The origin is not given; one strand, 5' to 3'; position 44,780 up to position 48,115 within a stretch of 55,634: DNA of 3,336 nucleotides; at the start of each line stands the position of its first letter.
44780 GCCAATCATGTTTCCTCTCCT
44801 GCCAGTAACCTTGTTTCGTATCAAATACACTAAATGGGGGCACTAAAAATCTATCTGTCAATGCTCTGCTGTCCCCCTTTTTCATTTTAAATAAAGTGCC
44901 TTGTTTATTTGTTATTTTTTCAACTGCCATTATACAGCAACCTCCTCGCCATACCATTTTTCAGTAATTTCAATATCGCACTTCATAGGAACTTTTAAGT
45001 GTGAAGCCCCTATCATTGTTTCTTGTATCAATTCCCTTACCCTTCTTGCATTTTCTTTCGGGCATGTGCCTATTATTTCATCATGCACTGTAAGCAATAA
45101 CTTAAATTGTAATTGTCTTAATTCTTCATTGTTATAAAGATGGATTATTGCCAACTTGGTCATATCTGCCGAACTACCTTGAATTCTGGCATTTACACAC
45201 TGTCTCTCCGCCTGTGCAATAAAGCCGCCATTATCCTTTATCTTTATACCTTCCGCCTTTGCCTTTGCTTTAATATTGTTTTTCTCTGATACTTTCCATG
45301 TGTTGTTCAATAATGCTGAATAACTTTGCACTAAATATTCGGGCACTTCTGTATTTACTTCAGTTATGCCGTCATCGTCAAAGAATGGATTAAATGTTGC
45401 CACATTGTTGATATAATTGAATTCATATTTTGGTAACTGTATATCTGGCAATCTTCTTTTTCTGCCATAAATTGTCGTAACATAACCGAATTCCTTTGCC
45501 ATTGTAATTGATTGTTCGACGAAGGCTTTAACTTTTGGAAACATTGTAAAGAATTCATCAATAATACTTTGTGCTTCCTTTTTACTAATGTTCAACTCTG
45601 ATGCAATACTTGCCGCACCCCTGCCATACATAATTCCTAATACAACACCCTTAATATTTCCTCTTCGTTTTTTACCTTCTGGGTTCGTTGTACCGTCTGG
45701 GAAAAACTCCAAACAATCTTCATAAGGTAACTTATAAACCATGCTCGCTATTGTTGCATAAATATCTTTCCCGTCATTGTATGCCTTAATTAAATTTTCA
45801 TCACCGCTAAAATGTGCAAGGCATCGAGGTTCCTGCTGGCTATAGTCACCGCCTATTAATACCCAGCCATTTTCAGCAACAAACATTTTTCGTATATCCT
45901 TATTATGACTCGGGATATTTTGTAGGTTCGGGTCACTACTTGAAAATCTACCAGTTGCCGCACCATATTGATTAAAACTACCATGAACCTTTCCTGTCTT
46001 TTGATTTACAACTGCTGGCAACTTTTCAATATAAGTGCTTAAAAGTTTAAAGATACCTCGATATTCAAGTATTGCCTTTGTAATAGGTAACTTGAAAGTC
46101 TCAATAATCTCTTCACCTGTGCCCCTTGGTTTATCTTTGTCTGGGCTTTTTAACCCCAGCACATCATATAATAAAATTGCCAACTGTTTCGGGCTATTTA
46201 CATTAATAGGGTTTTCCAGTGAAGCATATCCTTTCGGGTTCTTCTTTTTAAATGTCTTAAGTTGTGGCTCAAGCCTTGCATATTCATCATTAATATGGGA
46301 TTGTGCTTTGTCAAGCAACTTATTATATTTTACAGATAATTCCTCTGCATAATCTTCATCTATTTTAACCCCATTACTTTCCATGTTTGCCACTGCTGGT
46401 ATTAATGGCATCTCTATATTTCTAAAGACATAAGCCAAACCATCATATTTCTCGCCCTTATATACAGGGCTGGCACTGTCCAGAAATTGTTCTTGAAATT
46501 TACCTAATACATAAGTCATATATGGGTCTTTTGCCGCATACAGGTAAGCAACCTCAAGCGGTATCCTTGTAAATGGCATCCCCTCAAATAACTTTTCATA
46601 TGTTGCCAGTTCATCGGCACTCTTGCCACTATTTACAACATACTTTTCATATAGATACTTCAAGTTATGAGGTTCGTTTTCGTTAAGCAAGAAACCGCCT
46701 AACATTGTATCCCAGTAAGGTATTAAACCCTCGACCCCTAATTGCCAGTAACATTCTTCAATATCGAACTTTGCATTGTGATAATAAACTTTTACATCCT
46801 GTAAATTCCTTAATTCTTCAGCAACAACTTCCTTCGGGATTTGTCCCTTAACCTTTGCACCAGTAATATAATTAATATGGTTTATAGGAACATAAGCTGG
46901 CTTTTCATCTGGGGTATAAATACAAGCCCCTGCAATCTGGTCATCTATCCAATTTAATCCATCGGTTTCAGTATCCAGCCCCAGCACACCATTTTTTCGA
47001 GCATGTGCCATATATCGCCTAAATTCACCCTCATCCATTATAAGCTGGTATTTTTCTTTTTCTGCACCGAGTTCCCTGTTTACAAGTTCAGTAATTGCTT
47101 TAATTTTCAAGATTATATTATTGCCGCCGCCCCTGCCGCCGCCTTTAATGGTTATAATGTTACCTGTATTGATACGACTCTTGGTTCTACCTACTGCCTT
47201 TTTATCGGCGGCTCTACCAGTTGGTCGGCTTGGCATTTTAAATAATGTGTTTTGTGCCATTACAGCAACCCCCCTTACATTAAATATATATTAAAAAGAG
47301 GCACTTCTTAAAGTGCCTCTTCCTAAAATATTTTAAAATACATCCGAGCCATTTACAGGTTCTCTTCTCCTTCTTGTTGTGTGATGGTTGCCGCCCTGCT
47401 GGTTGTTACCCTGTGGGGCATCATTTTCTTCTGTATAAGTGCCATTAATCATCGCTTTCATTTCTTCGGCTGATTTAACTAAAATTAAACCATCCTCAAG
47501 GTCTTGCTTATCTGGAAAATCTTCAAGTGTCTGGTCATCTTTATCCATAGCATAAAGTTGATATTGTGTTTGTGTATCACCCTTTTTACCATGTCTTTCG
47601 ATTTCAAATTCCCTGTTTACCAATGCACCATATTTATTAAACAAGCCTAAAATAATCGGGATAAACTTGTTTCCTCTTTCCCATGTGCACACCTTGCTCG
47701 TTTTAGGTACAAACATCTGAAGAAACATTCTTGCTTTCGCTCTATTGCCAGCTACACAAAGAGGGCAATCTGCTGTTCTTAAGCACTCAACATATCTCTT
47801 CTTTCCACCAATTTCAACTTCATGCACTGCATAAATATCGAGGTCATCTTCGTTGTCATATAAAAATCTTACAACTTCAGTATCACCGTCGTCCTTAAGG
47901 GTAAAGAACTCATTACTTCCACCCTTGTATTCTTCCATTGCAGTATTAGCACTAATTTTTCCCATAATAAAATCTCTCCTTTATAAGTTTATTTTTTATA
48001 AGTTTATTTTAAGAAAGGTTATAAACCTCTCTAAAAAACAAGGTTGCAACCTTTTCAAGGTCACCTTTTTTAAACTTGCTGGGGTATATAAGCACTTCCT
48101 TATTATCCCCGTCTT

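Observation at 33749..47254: The N-terminal peptide Q-x-T-L-F (beta-clamp-binding-motif-like) recurs on four functionally unrelated proteins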

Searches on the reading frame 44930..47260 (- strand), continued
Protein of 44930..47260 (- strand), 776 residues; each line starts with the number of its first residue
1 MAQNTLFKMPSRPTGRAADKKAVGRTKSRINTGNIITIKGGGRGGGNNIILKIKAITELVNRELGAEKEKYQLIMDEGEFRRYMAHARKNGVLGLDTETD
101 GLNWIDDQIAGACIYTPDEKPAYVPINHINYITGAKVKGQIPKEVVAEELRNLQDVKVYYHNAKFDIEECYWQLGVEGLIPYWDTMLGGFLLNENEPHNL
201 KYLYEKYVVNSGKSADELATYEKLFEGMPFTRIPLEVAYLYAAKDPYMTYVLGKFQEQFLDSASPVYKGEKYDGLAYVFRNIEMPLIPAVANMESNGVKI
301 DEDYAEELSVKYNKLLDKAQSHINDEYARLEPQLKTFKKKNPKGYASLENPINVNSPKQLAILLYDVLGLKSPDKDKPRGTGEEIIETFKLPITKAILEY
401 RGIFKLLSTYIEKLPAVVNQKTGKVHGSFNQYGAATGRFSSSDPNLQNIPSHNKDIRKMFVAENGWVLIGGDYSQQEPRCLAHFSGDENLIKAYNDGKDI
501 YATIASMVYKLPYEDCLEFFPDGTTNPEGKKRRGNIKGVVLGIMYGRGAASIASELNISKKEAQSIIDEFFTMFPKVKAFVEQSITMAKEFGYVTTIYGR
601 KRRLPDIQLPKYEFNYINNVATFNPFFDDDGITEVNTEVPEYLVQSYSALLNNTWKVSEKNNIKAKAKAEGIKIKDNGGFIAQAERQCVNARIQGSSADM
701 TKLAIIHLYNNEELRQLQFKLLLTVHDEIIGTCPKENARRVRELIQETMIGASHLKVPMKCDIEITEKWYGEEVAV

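Call 64: get_annotated_region(hit=H110, flank=9000)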
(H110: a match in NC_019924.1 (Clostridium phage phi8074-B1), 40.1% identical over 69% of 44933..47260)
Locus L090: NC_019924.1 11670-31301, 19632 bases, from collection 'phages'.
description: Clostridium phage phi8074-B1, complete genome.
organism: Clostridium phage phi8074-B1 (NCBI taxid 1147137)
taxonomy: Viruses; Duplodnaviria; Heunggongvirae; Uroviricota; Caudoviricetes
host: Clostridium sporogenes; source: -; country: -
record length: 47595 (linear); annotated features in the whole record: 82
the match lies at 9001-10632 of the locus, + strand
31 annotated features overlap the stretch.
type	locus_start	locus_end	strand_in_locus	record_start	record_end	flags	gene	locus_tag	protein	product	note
CDS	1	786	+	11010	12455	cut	-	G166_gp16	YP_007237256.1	hypothetical protein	-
CDS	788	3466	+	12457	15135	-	-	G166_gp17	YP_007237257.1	hypothetical protein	-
CDS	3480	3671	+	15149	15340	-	-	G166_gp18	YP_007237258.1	hypothetical protein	-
CDS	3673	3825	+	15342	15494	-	-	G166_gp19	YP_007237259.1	hypothetical protein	-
CDS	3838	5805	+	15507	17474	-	-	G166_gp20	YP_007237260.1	tail protein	-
CDS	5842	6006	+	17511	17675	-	-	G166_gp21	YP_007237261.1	hypothetical protein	-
CDS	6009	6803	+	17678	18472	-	-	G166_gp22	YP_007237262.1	endolysin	-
CDS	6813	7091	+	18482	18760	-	-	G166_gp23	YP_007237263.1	hypothetical protein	-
CDS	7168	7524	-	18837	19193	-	-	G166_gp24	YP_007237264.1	hypothetical protein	-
CDS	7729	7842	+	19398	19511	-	-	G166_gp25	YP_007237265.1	hypothetical protein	-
CDS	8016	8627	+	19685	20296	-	-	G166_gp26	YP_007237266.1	single strand DNA binding protein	-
CDS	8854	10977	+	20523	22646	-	-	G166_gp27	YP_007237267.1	DNA polymerase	-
CDS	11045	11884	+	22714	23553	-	-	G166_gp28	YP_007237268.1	CRISPR/Cas system associated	-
CDS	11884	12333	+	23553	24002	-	-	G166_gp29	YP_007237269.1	Holliday junction resolvase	-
CDS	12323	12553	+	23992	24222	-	-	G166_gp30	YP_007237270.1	hypothetical protein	-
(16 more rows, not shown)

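Call 94: predict_structure(alignment_id=A5)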
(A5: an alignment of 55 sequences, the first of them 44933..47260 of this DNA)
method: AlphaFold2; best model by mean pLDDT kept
length: 776 residues; sequences in the alignment: 55
mean_pLDDT: 87.7   pTM: 0.85
mean pLDDT of the five models: 87.7, 87.5, 86.1, 85.9, 85.6
residues with pLDDT >= 90: 536; 70-90: 167; 50-70: 15; < 50: 58
segments of 3 or more residues with pLDDT < 50: 1-46, 620-624, 628-634
pLDDT, mean of each block of 10 residues (from residue 1): 37 37 38 35 54 92 93 98 98 97 93 98 97 92 97 95 96 95 96 91 94 86 90 96 97 94 74 83 96 95 96 96 94 93 90 90 93 82 87 94 91 93 92 82 81 90 96 91 95 93 92 94 93 91 87 85 92 95 93 92 90 78 48 61 92 87 91 89 90 93 96 98 91 97 96 90 93 86
secondary structure, 60 per line:
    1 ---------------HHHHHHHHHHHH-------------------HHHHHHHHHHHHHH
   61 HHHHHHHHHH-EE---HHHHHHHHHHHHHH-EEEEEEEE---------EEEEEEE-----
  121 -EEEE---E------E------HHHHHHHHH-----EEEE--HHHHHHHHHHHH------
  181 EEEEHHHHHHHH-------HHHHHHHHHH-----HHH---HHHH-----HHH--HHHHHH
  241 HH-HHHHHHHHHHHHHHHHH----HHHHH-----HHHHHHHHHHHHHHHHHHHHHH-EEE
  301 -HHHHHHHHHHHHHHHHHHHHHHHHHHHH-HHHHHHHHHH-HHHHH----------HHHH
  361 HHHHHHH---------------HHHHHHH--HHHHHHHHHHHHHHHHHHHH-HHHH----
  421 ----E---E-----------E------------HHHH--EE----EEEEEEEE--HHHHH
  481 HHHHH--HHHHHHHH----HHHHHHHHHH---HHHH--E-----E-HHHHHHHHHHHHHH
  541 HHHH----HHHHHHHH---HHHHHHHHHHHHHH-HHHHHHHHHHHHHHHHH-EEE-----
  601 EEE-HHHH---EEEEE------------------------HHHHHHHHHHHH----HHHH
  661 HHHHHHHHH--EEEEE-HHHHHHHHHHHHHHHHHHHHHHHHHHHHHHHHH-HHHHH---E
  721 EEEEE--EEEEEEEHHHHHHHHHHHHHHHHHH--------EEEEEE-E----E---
elements in order (helices of 4 or more, strands of 3 or more residues): H16-27 H47-70 H77-90 E92-99 E109-115 E122-125 H143-151 E157-160 H163-174 E181-184 H185-192 H200-209 H221-224 H235-242 H244-260 H265-269 H275-296 E298-300 H302-329 H331-340 H342-346 H357-367 H383-389 H392-411 H413-416 H454-457 E466-473 H476-485 H488-495 H500-509 H513-516 H527-544 H549-556 H560-573 H575-591 E593-595 E601-603 H605-608 E612-616 H641-652 H657-669 E672-676 H678-710 H712-716 E720-725 E728-734 H735-752 E761-766

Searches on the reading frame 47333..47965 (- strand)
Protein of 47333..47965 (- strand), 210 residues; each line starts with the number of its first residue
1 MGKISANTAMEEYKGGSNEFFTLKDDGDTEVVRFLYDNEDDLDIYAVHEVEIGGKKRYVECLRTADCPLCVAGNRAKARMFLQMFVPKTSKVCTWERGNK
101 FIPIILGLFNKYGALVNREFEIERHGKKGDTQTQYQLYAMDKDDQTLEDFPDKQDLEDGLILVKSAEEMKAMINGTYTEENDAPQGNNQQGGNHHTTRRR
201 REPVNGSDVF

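Call 8: search_protein_families(library=pfam, proteins=[window:47333-47965:-], max_evalue=0.001)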
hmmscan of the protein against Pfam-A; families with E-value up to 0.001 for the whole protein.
window:47333-47965:- (210 aa): 0 families

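Call 59: search_protein_families(library=phrogs, proteins=[window:47333-47965:-], max_evalue=0.00001)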
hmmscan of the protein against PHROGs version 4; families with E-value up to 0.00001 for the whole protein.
window:47333-47965:- (210 aa): 1 family
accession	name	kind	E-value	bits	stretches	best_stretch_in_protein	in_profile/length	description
phrog_14578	-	DNA, RNA and nucleotide metabolism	4.3e-63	213.9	1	1-197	1-204/206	single strand DNA binding protein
